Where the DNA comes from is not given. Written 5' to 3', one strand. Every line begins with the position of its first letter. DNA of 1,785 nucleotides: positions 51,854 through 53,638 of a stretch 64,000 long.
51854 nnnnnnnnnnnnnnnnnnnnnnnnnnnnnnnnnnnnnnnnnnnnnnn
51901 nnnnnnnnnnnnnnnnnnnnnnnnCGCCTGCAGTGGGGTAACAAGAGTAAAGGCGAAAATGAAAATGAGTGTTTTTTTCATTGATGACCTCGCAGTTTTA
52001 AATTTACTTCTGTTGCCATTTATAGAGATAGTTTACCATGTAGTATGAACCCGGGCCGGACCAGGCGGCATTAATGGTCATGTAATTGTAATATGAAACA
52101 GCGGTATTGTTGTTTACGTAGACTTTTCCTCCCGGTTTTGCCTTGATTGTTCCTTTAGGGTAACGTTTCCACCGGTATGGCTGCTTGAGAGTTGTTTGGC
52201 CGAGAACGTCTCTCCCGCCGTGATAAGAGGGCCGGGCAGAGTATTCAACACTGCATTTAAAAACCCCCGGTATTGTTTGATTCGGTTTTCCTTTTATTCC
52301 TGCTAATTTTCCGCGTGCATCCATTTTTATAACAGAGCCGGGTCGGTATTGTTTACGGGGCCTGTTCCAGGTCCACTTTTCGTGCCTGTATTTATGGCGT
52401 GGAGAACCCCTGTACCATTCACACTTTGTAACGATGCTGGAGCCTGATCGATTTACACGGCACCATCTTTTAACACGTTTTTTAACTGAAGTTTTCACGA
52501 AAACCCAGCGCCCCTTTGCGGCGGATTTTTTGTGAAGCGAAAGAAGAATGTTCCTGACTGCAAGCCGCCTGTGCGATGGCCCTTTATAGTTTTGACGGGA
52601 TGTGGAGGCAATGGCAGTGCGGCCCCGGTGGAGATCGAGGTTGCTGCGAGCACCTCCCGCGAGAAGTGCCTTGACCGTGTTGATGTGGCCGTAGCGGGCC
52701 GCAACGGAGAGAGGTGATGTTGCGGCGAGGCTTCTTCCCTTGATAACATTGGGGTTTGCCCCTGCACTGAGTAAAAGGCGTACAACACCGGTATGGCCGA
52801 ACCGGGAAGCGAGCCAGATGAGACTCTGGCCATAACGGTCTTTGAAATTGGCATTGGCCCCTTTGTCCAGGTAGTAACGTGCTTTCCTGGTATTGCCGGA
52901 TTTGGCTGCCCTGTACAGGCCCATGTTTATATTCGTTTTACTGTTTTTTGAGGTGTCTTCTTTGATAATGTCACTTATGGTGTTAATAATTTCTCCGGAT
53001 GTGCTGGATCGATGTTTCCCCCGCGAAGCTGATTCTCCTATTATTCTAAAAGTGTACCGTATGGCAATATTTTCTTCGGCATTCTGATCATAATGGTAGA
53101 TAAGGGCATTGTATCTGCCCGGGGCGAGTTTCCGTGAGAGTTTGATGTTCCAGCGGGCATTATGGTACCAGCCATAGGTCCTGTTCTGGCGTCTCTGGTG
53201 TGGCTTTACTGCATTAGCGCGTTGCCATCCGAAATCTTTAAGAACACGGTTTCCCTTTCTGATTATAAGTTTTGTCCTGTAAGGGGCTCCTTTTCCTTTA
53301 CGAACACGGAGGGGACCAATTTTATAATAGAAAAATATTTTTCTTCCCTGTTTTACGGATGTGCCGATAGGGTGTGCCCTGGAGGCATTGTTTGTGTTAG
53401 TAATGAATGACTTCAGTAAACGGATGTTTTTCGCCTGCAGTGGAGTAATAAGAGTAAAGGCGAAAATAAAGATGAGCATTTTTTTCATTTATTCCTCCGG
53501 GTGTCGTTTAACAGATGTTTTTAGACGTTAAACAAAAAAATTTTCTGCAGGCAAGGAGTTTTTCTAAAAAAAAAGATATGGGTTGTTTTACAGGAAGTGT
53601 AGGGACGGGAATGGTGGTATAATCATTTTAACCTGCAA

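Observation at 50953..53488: Tandem pair of recently duplicated genes for secreted, extremely basic proteins; one carries ankyrin repeats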

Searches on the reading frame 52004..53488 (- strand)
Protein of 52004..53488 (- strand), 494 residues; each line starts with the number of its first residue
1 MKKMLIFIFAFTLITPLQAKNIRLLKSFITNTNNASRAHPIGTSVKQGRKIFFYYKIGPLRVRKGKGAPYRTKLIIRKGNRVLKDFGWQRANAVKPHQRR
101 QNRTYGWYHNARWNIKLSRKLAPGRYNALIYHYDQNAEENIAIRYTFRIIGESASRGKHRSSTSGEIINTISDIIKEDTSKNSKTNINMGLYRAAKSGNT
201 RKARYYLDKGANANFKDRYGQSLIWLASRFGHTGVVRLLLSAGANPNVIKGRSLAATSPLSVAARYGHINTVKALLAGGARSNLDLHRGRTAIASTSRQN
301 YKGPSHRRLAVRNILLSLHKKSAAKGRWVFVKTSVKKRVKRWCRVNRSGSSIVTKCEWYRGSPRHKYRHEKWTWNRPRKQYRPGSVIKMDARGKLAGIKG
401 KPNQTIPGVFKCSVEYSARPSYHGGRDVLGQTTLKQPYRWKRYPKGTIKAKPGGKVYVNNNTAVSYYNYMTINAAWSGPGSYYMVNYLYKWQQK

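Call 4: search_protein_families(library=pfam, proteins=[window:52004-53488:-], max_evalue=1)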
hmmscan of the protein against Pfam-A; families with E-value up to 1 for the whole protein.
window:52004-53488:- (494 aa): 6 families
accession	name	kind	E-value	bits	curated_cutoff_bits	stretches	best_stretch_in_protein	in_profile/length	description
PF12796.13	Ank_2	-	2.1e-13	51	27.3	2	180-248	21-88/90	Ankyrin repeats (3 copies)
PF00023.36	Ank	-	5.4e-13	48.8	21.1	2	219-248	1-30/33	Ankyrin repeat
PF13606.12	Ank_3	-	6.5e-10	38.7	22.3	2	219-248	1-30/30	Ankyrin repeat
PF13637.12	Ank_4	-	8.6e-08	32.7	22.7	2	191-240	1-50/50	Ankyrin repeats (many copies)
PF13857.12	Ank_5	-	9.4e-06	26.3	27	1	207-249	2-45/56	Ankyrin repeats (many copies)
PF24521.3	Ank_KRIT1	-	5e-05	23.5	80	1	190-279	21-108/149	KRIT1 ankyrin-repeats domain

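Call 5: search_protein_families(library=ncbifam, proteins=[window:52004-53488:-], max_evalue=1)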
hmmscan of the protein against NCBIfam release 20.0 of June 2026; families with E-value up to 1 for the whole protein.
window:52004-53488:- (494 aa): 7 families
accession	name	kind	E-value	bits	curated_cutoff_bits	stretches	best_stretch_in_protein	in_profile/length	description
NF041931.2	MzaA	equivalog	6.5e-09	35.2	800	2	191-251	6-66/726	MZA anti-phage system associated sigma-70 family RNA polymerase sigma factor MzaA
NF043029.1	T4SS_AnkY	equivalog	0.00059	18.4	600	1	172-252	443-523/543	Dot/Icm T4SS effector AnkY/LegA9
NF043019.1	T4SS_AnkC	equivalog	0.0015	17.5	450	1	235-299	182-243/459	Dot/Icm T4SS effector AnkC/LegA12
NF043028.1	T4SS_AnkX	equivalog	0.0026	16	1400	1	188-282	583-678/938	Dot/Icm T4SS effector AnkN/AnkX/LegA8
NF043022.1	T4SS_AnkG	equivalog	0.0073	15.1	500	1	171-293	312-440/455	Dot/Icm T4SS effector AnkG/AnkZ/LegA7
NF043021.1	T4SS_AnkF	equivalog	0.0074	14.6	1000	1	223-307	588-670/917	Dot/Icm T4SS effector AnkF/LegA14/Ceg31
NF043023.1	T4SS_AnkH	equivalog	0.17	10.5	600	1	199-251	44-96/467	Dot/Icm T4SS effector AnkH/LegA3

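Call 6: find_homologous_proteins(query=window:52004-53488:-, max_evalue=0.001)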
Query window:52004-53488:- (494 aa): 182 proteins with E <= 0.001 among 8000 candidates; the best 120 are listed.
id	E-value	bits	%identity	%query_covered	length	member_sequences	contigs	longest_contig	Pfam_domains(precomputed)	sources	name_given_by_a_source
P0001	0.0e+0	1124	100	100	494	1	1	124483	PF13606.13,PF13857.13,PF12796.14,PF00023.37,PF13637.13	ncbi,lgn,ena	-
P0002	2.6e-31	127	33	24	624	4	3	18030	PF13606.13,PF13857.13,PF28177.1,PF23745.2,PF12796.14,PF00023.37,PF13637.13,PF24521.3,PF12937.13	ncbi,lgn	-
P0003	1.3e-29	122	26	39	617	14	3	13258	PF13606.13,PF13857.13,PF23745.2,PF12796.14,PF00023.37,PF13637.13,PF24521.3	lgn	-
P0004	2.6e-27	114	26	39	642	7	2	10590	PF13606.13,PF13857.13,PF23745.2,PF12796.14,PF00023.37,PF13637.13,PF24521.3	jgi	-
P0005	4.7e-25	107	36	28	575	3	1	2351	PF13606.13,PF13857.13,PF23745.2,PF12796.14,PF00023.37,PF13637.13,PF24521.3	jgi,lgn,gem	-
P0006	7.0e-25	106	38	17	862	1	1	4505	PF13606.13,PF13857.13,PF23745.2,PF12796.14,PF00023.37,PF13637.13,PF24521.3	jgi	jgi:ankyrin repeat protein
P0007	2.3e-24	104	36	19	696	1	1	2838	PF13606.13,PF13857.13,PF23745.2,PF12796.14,PF00023.37,PF13637.13,PF24521.3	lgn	-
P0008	2.9e-24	104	42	17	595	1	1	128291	PF22939.3,PF13606.13,PF13857.13,PF23745.2,PF12796.14,PF00023.37,PF13637.13,PF24521.3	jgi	jgi:ankyrin repeat protein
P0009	7.4e-23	99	37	20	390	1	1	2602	PF13606.13,PF13857.13,PF23745.2,PF12796.14,PF00023.37,PF13637.13,PF21506.4,PF24521.3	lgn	-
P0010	2.6e-22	98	35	25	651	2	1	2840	PF13606.13,PF13857.13,PF23745.2,PF12796.14,PF00023.37,PF13637.13,PF24521.3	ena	-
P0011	2.0e-21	95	27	25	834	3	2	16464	PF13606.13,PF13857.13,PF28177.1,PF23745.2,PF12796.14,PF00023.37,PF13637.13,PF24521.3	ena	-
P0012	2.7e-20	91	30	30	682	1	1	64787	PF22939.3,PF13606.13,PF13857.13,PF23745.2,PF12796.14,PF00023.37,PF13637.13,PF24521.3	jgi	jgi:ankyrin repeat protein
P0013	8.8e-20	89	24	58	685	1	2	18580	PF13606.13,PF13857.13,PF12796.14,PF00023.37,PF13637.13,PF08238.19,PF24521.3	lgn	-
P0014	3.0e-19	87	40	11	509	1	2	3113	PF13606.13,PF13857.13,PF23745.2,PF12796.14,PF00023.37,PF13637.13,PF24521.3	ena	-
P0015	5.1e-19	87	39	25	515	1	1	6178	PF13606.13,PF13857.13,PF23745.2,PF12796.14,PF00023.37,PF13637.13,PF24521.3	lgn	-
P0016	5.4e-19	87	37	23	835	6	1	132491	PF13606.13,PF13857.13,PF24883.3,PF23745.2,PF12796.14,PF00023.37,PF13637.13,PF24521.3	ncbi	ncbi:ankyrin repeat-containing domain protein [Aspergillus germanicus]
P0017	5.7e-19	87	31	22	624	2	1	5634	PF00505.26,PF13606.13,PF13857.13,PF23745.2,PF12796.14,PF00023.37,PF13637.13,PF24521.3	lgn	-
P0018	3.3e-18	84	36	22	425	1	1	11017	PF13606.13,PF13857.13,PF23745.2,PF12796.14,PF00023.37,PF13637.13,PF24521.3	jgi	jgi:ankyrin repeat protein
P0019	4.1e-18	84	34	18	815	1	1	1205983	PF13606.13,PF13857.13,PF23745.2,PF12796.14,PF00023.37,PF13637.13,PF24521.3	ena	-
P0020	5.9e-18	83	42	21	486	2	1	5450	PF13606.13,PF13857.13,PF23745.2,PF12796.14,PF00023.37,PF13637.13,PF24521.3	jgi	jgi:ankyrin repeat protein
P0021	1.2e-17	82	32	29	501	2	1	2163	PF13606.13,PF13857.13,PF23745.2,PF12796.14,PF00023.37,PF13637.13,PF24521.3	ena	-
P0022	1.0e-16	79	42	21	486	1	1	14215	PF13606.13,PF13857.13,PF23745.2,PF12796.14,PF00023.37,PF13637.13,PF24521.3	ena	-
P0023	1.7e-16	78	32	23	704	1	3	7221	PF13606.13,PF13857.13,PF23745.2,PF12796.14,PF00023.37,PF13637.13,PF24521.3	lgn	-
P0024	2.3e-16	78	32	22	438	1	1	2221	PF13606.13,PF13857.13,PF12796.14,PF00023.37,PF13637.13,PF24521.3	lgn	-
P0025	2.7e-16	78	37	19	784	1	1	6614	PF13606.13,PF13857.13,PF23745.2,PF12796.14,PF00023.37,PF27311.1,PF13637.13,PF24521.3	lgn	-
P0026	3.4e-16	77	40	16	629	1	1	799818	PF13606.13,PF13857.13,PF23745.2,PF12796.14,PF00023.37,PF13637.13,PF24521.3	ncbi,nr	ncbi:ANK1 [Symbiodinium sp. CCMP2592]|nr:ANK1 [Symbiodinium sp. CCMP2592]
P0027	3.4e-16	77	41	17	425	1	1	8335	PF13606.13,PF13857.13,PF23745.2,PF12796.14,PF00023.37,PF13637.13,PF24521.3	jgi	jgi:ankyrin repeat protein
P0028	7.6e-16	76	34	22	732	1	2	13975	PF13606.13,PF13857.13,PF23745.2,PF12796.14,PF00023.37,PF13637.13,PF24521.3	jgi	jgi:ankyrin repeat protein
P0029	7.8e-16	76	37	22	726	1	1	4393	PF13606.13,PF13857.13,PF23745.2,PF12796.14,PF00023.37,PF13637.13,PF24521.3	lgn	-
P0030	1.3e-14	72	34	23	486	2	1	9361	PF13606.13,PF13857.13,PF23745.2,PF12796.14,PF00023.37,PF13637.13,PF24521.3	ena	-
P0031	2.4e-14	71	35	24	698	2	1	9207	PF13606.13,PF13857.13,PF23745.2,PF12796.14,PF00023.37,PF13637.13,PF24521.3,PF07525.22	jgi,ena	-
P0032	2.9e-14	71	35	22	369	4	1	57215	PF13606.13,PF13857.13,PF23745.2,PF12796.14,PF00023.37,PF13637.13,PF24521.3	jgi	jgi:ankyrin repeat protein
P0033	3.4e-14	71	35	27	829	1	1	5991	PF22939.3,PF13606.13,PF13857.13,PF24883.3,PF23745.2,PF12796.14,PF00023.37,PF13637.13,PF24521.3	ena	-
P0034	3.6e-14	71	37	21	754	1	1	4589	PF07714.24,PF00069.32,PF13606.13,PF13857.13,PF03109.23,PF23745.2,PF12796.14,PF00023.37,PF13637.13,PF24521.3,PF01636.30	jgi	jgi:ankyrin repeat protein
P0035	4.6e-14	70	33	22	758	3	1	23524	PF07714.24,PF00069.32,PF13606.13,PF13857.13,PF23745.2,PF12796.14,PF00023.37,PF13637.13,PF24521.3,PF01636.30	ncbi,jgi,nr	ncbi:MAG TPA: ankyrin repeat domain-containing protein [Bryobacteraceae bacterium]|nr:ankyrin repeat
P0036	4.6e-14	70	36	20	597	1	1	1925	PF13606.13,PF13857.13,PF23745.2,PF12796.14,PF00023.37,PF13637.13,PF24521.3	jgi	-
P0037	7.2e-14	70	38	18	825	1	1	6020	PF13414.13,PF13637.13,PF13374.13,PF24575.2,PF13606.13,PF28177.1,PF00515.35,PF13424.13,PF12796.14,PF07719.24,PF13174.13,PF13431.13,PF23914.2,PF13857.13,PF23745.2,PF13176.13,PF00023.37,PF13428.13,PF14559.13,PF12895.14,PF21033.5,PF13432.13,PF24521.3,PF13181.13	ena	-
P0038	9.2e-14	69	40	22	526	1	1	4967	PF13606.13,PF13857.13,PF12796.14,PF00023.37,PF13637.13,PF24521.3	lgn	-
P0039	1.8e-13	68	40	21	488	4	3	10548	PF13606.13,PF13857.13,PF28177.1,PF12796.14,PF00023.37,PF13637.13,PF24521.3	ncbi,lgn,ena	-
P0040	2.5e-13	68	35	20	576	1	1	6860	PF13606.13,PF13857.13,PF12796.14,PF00023.37,PF13637.13,PF24521.3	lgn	-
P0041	3.1e-13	68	33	19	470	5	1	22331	PF13606.13,PF13857.13,PF23745.2,PF12796.14,PF00023.37,PF13637.13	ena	-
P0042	3.7e-13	67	34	17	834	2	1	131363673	PF00536.38,PF13606.13,PF13857.13,PF23745.2,PF12796.14,PF00023.37,PF13637.13,PF24521.3,PF07647.25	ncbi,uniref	ncbi:hypothetical protein ACJMK2_009024 [Sinanodonta woodiana]|uniref:NAD(+) ADP-ribosyltransferase 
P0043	7.5e-13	66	37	17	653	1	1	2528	PF13606.13,PF13857.13,PF28177.1,PF23745.2,PF12796.14,PF00023.37,PF13637.13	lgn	-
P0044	8.7e-13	66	41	16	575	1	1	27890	PF13606.13,PF13857.13,PF23745.2,PF12796.14,PF00023.37,PF13637.13,PF24521.3,PF14062.12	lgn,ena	-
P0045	1.4e-12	65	34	19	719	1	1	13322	PF22939.3,PF13606.13,PF13857.13,PF23745.2,PF12796.14,PF00023.37,PF13637.13,PF24521.3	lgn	-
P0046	1.5e-12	65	42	18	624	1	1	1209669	PF13606.13,PF13857.13,PF06985.18,PF12796.14,PF00023.37,PF13637.13,PF26640.1,PF24521.3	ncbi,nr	ncbi:HET and ankyrin domain protein [Xylogone sp. PMI_703]|nr:HET and ankyrin domain protein [Xylogo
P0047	5.3e-12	64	36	16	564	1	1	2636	PF13606.13,PF13857.13,PF28177.1,PF23745.2,PF12796.14,PF00023.37,PF13637.13,PF24521.3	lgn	-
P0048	5.3e-12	64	40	20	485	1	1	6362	PF13606.13,PF13857.13,PF23745.2,PF12796.14,PF00023.37,PF13637.13,PF24521.3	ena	-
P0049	6.8e-12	63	37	24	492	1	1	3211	PF13606.13,PF13857.13,PF23745.2,PF12796.14,PF00023.37,PF13637.13,PF24521.3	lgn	-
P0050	7.1e-12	63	36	16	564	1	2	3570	PF13606.13,PF13857.13,PF28177.1,PF23745.2,PF12796.14,PF00023.37,PF13637.13,PF24521.3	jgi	jgi:ankyrin repeat protein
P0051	7.2e-12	63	36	16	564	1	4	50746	PF13606.13,PF13857.13,PF28177.1,PF23745.2,PF12796.14,PF00023.37,PF13637.13,PF24521.3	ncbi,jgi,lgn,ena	jgi:ankyrin repeat protein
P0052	9.2e-12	63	38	15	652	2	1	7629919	PF13606.13,PF13857.13,PF28177.1,PF12796.14,PF00023.37,PF13637.13,PF24521.3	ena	-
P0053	9.7e-12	63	28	30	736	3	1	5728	PF13606.13,PF13857.13,PF23745.2,PF12796.14,PF00023.37,PF13637.13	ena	-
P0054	1.0e-11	63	36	16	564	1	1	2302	PF13606.13,PF13857.13,PF28177.1,PF23745.2,PF12796.14,PF00023.37,PF13637.13,PF24521.3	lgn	-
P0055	1.0e-11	63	37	15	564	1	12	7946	PF13606.13,PF13857.13,PF28177.1,PF23745.2,PF12796.14,PF00023.37,PF13637.13,PF24521.3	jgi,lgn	-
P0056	1.1e-11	62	37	15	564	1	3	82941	PF13606.13,PF13857.13,PF28177.1,PF23745.2,PF12796.14,PF00023.37,PF13637.13,PF24521.3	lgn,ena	-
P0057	1.1e-11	62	36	16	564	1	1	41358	PF13606.13,PF13857.13,PF28177.1,PF23745.2,PF12796.14,PF00023.37,PF13637.13,PF24521.3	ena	-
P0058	1.4e-11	62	36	16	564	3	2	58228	PF13606.13,PF13857.13,PF28177.1,PF23745.2,PF12796.14,PF00023.37,PF13637.13,PF24521.3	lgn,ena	-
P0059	1.5e-11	62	35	19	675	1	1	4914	PF13606.13,PF13857.13,PF23745.2,PF12796.14,PF00023.37,PF13637.13,PF24521.3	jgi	jgi:ankyrin repeat protein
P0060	1.5e-11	62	36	16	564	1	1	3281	PF13606.13,PF13857.13,PF28177.1,PF23745.2,PF12796.14,PF00023.37,PF13637.13,PF24521.3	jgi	jgi:ankyrin repeat protein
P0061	1.6e-11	62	36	16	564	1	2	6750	PF13606.13,PF13857.13,PF28177.1,PF23745.2,PF12796.14,PF00023.37,PF13637.13,PF24521.3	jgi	jgi:ankyrin repeat protein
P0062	1.6e-11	62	31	21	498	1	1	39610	PF13606.13,PF13857.13,PF23745.2,PF12796.14,PF00023.37,PF13637.13,PF24521.3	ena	-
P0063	1.7e-11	62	36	22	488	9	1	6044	PF13606.13,PF13857.13,PF23745.2,PF12796.14,PF00023.37,PF13637.13,PF24521.3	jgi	jgi:ankyrin repeat protein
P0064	2.1e-11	62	40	19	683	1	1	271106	PF00531.29,PF13606.13,PF13857.13,PF12796.14,PF00023.37,PF13637.13,PF24521.3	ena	-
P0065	2.1e-11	62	31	23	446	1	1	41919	PF13606.13,PF13857.13,PF12796.14,PF00023.37,PF13637.13,PF24521.3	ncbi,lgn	-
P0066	2.1e-11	62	38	21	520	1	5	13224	PF13606.13,PF13857.13,PF12796.14,PF00023.37,PF13637.13,PF24521.3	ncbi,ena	-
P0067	2.3e-11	61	35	16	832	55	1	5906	PF13606.13,PF13857.13,PF12796.14,PF00023.37,PF13637.13,PF24521.3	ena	-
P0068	2.9e-11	61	36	16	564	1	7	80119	PF13606.13,PF13857.13,PF28177.1,PF23745.2,PF12796.14,PF00023.37,PF13637.13,PF24521.3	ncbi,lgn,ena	-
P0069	2.9e-11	61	36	16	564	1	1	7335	PF13606.13,PF13857.13,PF28177.1,PF23745.2,PF12796.14,PF00023.37,PF13637.13,PF24521.3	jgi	jgi:ankyrin repeat protein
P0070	3.2e-11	61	27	18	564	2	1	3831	PF13606.13,PF13857.13,PF28177.1,PF23745.2,PF12796.14,PF00023.37,PF13637.13,PF24521.3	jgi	-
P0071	3.9e-11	61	34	19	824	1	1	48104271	PF00536.38,PF13606.13,PF13857.13,PF23745.2,PF12796.14,PF00023.37,PF13637.13,PF24521.3,PF07647.25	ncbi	ncbi:Ankyrin repeat and SAM domain-containing protein 6 [Mactra antiquata]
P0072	4.3e-11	61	36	16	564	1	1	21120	PF13606.13,PF13857.13,PF28177.1,PF23745.2,PF12796.14,PF00023.37,PF13637.13,PF24521.3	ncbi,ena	-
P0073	5.6e-11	60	36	15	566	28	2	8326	PF13606.13,PF13857.13,PF23745.2,PF12796.14,PF00023.37,PF13637.13,PF24521.3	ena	-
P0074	6.0e-11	60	31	23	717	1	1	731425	PF13606.13,PF13857.13,PF12796.14,PF00023.37,PF13637.13,PF06889.17,PF24521.3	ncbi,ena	-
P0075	8.2e-11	60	43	12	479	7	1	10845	PF13606.13,PF13857.13,PF23745.2,PF12796.14,PF00023.37,PF13637.13,PF24521.3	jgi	jgi:ankyrin repeat protein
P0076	8.2e-11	60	36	24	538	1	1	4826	PF13606.13,PF13857.13,PF12796.14,PF00023.37,PF13637.13,PF24521.3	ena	-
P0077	1.3e-10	59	37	21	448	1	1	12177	PF13606.13,PF13857.13,PF28177.1,PF23745.2,PF12796.14,PF00023.37,PF13637.13,PF24521.3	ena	-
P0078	1.7e-10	59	36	19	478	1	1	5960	PF13606.13,PF13857.13,PF28177.1,PF23745.2,PF12796.14,PF00023.37,PF13637.13,PF24521.3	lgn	-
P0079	1.8e-10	58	39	20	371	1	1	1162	PF13606.13,PF13857.13,PF12796.14,PF00023.37,PF13637.13,PF24521.3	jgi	jgi:ankyrin repeat protein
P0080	2.3e-10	58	37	21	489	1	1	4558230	PF13606.13,PF13857.13,PF28177.1,PF23745.2,PF12796.14,PF00023.37,PF13637.13,PF24521.3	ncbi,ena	-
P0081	2.4e-10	58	38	20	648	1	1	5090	PF13606.13,PF13857.13,PF28177.1,PF23745.2,PF12796.14,PF00023.37,PF13637.13,PF24521.3,PF07525.22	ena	-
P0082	2.4e-10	58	27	33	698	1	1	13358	PF13606.13,PF13857.13,PF05569.18,PF12796.14,PF00023.37,PF13637.13,PF24521.3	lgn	-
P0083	2.5e-10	58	32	23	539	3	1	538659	PF13606.13,PF13857.13,PF12796.14,PF00023.37,PF13637.13,PF24521.3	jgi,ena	-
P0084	2.7e-10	58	35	15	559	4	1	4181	PF13606.13,PF13857.13,PF28177.1,PF23745.2,PF12796.14,PF00023.37,PF13637.13,PF24521.3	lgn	-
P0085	3.0e-10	58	24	23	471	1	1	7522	PF13606.13,PF13857.13,PF23745.2,PF12796.14,PF00023.37,PF13637.13,PF24521.3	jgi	jgi:ankyrin repeat protein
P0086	3.5e-10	58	36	18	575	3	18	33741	PF13606.13,PF13857.13,PF12796.14,PF00023.37,PF13637.13,PF24521.3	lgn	-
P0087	3.7e-10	57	31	24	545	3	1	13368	PF13606.13,PF13857.13,PF12796.14,PF00023.37,PF13637.13,PF24521.3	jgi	-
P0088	3.7e-10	57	31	24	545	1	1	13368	PF13606.13,PF13857.13,PF12796.14,PF00023.37,PF13637.13,PF24521.3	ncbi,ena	-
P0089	4.1e-10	57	36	18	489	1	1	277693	PF13606.13,PF13857.13,PF23745.2,PF12796.14,PF00023.37,PF13637.13,PF24521.3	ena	-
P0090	4.8e-10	57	36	21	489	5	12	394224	PF13606.13,PF13857.13,PF28177.1,PF23745.2,PF12796.14,PF00023.37,PF13637.13,PF24521.3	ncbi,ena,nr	ncbi:MAG: ankyrin repeat domain-containing protein [Acidobacteria bacterium]|nr:ankyrin repeat domai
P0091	5.1e-10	57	35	15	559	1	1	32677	PF13606.13,PF13857.13,PF28177.1,PF23745.2,PF12796.14,PF00023.37,PF13637.13,PF24521.3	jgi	-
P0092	5.7e-10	57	38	22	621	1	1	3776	PF13606.13,PF13857.13,PF12796.14,PF00023.37,PF13637.13,PF24521.3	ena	-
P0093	6.1e-10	57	29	26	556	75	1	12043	PF13606.13,PF13857.13,PF23745.2,PF12796.14,PF00023.37,PF13637.13,PF24521.3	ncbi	-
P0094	1.6e-9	55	36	21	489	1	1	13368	PF13606.13,PF13857.13,PF23745.2,PF12796.14,PF00023.37,PF13637.13,PF24521.3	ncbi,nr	ncbi:MAG: ankyrin repeat domain-containing protein [Acidobacteria bacterium]|nr:ankyrin repeat domai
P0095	1.8e-9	55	35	15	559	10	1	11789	PF13606.13,PF13857.13,PF23745.2,PF12796.14,PF00023.37,PF13637.13,PF24521.3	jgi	-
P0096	2.2e-9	55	35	15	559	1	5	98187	PF13606.13,PF13857.13,PF23745.2,PF12796.14,PF00023.37,PF13637.13,PF24521.3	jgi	-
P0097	2.3e-9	55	30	30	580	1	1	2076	PF13606.13,PF13857.13,PF23745.2,PF12796.14,PF00023.37,PF13637.13,PF24521.3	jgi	-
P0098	2.6e-9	55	34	19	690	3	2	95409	PF13606.13,PF13857.13,PF28177.1,PF23745.2,PF12796.14,PF00023.37,PF13637.13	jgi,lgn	-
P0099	2.6e-9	55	36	21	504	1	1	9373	PF13606.13,PF13857.13,PF12796.14,PF00023.37,PF13637.13,PF24521.3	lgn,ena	-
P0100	2.7e-9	55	30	30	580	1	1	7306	PF13606.13,PF13857.13,PF23745.2,PF12796.14,PF00023.37,PF13637.13,PF24521.3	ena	-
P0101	2.8e-9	55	30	21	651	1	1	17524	PF13606.13,PF13857.13,PF12796.14,PF00023.37,PF13637.13,PF24521.3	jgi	-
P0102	3.2e-9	54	30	30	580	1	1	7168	PF13606.13,PF13857.13,PF23745.2,PF12796.14,PF00023.37,PF13637.13,PF24521.3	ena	-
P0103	3.4e-9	54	33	18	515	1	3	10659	PF13606.13,PF13857.13,PF23745.2,PF12796.14,PF00023.37,PF00775.28,PF13637.13,PF24521.3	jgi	jgi:uncharacterized protein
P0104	4.1e-9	54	30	30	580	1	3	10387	PF13606.13,PF13857.13,PF23745.2,PF12796.14,PF00023.37,PF13637.13,PF24521.3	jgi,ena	-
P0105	5.0e-9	54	30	26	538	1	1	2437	PF13606.13,PF13857.13,PF12796.14,PF00023.37,PF13637.13,PF24521.3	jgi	-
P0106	5.2e-9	54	41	19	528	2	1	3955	PF13606.13,PF13857.13,PF28177.1,PF12796.14,PF00023.37,PF13637.13,PF24521.3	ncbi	-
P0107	5.6e-9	54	38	21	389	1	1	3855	PF13606.13,PF13857.13,PF12796.14,PF00023.37,PF13637.13,PF24521.3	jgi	jgi:ankyrin repeat protein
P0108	6.7e-9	53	31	19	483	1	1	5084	PF13606.13,PF13857.13,PF28177.1,PF23745.2,PF12796.14,PF00023.37,PF13637.13,PF24521.3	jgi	-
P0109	6.8e-9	53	40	20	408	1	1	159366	PF13606.13,PF13857.13,PF12796.14,PF00023.37,PF13637.13,PF24521.3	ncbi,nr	ncbi:hypothetical protein DL768_004760 [Monosporascus sp. mg162]|nr:hypothetical protein DL768_00476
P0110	6.9e-9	53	39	18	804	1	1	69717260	PF00536.38,PF13606.13,PF13857.13,PF12796.14,PF00023.37,PF13637.13,PF24521.3,PF07647.25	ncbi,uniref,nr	ncbi:ankyrin repeat and SAM domain-containing protein 6-like [Saccostrea echinata]|uniref:ankyrin re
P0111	8.2e-9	53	30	30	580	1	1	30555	PF13606.13,PF13857.13,PF23745.2,PF12796.14,PF00023.37,PF13637.13,PF24521.3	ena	-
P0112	8.3e-9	53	29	30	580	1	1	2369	PF13606.13,PF13857.13,PF23745.2,PF12796.14,PF00023.37,PF13637.13,PF24521.3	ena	-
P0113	8.4e-9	53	30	24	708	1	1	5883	PF13606.13,PF13857.13,PF28177.1,PF12796.14,PF00023.37,PF13637.13,PF24521.3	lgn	-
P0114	8.7e-9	53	30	21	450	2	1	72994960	PF00531.29,PF13606.13,PF13857.13,PF23745.2,PF12796.14,PF00023.37,PF13637.13,PF24521.3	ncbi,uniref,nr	ncbi:unnamed protein product [Brassicogethes aeneus]|uniref:Death domain-containing protein n=1 Tax=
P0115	9.5e-9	53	28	25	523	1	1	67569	PF13606.13,PF13857.13,PF23745.2,PF12796.14,PF00023.37,PF13637.13,PF24521.3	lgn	-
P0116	1.2e-8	52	35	15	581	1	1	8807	PF13606.13,PF13857.13,PF12796.14,PF00023.37,PF13637.13,PF24521.3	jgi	jgi:ankyrin repeat protein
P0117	1.6e-8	52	34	25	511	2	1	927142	PF13606.13,PF13857.13,PF23745.2,PF12796.14,PF00023.37,PF13637.13,PF24521.3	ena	-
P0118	1.6e-8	52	27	23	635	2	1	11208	PF13606.13,PF13857.13,PF23745.2,PF12796.14,PF00023.37,PF13637.13,PF24521.3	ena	-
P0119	1.7e-8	52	37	16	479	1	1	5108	PF21196.4,PF13606.13,PF13857.13,PF12796.14,PF00023.37,PF13637.13,PF24521.3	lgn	-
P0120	2.4e-8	52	38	18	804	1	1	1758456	PF00536.38,PF13606.13,PF13857.13,PF12796.14,PF00023.37,PF13637.13,PF24521.3,PF07647.25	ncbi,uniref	ncbi:ankyrin repeat and SAM domain-containing protein 6-like [Saccostrea cucullata]|uniref:ankyrin r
